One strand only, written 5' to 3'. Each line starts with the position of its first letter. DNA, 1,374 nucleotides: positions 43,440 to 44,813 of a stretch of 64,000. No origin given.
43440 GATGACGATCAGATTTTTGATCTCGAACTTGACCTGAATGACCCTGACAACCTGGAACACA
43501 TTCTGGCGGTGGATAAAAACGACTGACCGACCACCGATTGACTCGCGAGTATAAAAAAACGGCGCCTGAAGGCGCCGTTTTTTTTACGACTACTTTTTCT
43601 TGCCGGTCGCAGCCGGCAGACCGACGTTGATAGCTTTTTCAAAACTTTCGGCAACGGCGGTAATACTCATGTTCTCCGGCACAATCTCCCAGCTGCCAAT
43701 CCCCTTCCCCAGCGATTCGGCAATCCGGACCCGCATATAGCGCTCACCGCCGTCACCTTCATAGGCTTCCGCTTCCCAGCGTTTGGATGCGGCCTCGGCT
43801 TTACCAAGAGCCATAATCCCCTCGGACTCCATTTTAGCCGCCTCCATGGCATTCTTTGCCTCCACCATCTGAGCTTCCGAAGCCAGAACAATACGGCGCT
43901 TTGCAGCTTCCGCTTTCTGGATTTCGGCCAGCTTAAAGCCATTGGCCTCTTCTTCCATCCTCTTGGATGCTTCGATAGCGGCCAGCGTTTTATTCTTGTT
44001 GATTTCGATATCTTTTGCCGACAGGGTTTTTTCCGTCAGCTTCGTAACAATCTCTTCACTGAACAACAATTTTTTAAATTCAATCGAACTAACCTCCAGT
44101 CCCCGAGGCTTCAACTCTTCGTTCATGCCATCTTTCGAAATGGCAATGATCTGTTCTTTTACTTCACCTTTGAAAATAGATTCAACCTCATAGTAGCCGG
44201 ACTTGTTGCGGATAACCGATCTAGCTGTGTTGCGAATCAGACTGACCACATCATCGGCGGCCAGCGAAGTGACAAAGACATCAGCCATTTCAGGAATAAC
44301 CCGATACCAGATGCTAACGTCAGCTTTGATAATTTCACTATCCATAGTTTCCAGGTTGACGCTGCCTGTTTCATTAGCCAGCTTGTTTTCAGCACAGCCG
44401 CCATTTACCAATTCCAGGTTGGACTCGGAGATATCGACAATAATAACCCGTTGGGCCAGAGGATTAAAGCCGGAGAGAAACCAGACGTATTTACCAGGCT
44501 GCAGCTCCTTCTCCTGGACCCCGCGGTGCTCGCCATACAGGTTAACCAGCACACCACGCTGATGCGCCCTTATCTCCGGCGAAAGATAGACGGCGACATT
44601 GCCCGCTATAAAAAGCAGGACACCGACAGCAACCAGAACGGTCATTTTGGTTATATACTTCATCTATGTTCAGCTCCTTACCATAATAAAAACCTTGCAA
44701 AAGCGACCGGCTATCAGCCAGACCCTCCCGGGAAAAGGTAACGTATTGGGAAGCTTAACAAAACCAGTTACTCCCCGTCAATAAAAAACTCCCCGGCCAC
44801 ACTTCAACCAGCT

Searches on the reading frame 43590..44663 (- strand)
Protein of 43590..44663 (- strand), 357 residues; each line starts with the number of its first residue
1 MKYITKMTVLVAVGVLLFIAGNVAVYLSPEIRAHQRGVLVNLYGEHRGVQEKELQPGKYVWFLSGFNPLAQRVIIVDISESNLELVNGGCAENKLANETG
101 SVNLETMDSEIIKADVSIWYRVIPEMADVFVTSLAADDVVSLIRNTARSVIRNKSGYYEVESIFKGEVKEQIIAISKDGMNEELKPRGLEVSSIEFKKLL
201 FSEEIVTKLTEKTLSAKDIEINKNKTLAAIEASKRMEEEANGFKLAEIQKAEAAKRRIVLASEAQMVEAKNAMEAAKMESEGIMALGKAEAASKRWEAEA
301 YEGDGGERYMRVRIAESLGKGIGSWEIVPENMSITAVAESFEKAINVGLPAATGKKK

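Call 84: search_protein_families(library=pfam, proteins=[window:43590-44663:-], max_evalue=1e-8)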
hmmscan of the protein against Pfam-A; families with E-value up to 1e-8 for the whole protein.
window:43590-44663:- (357 aa): 1 family
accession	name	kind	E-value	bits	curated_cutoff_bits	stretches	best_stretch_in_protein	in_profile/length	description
PF01145.31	Band_7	-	1.9e-17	64.3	23.6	1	30-213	2-159/176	SPFH domain / Band 7 family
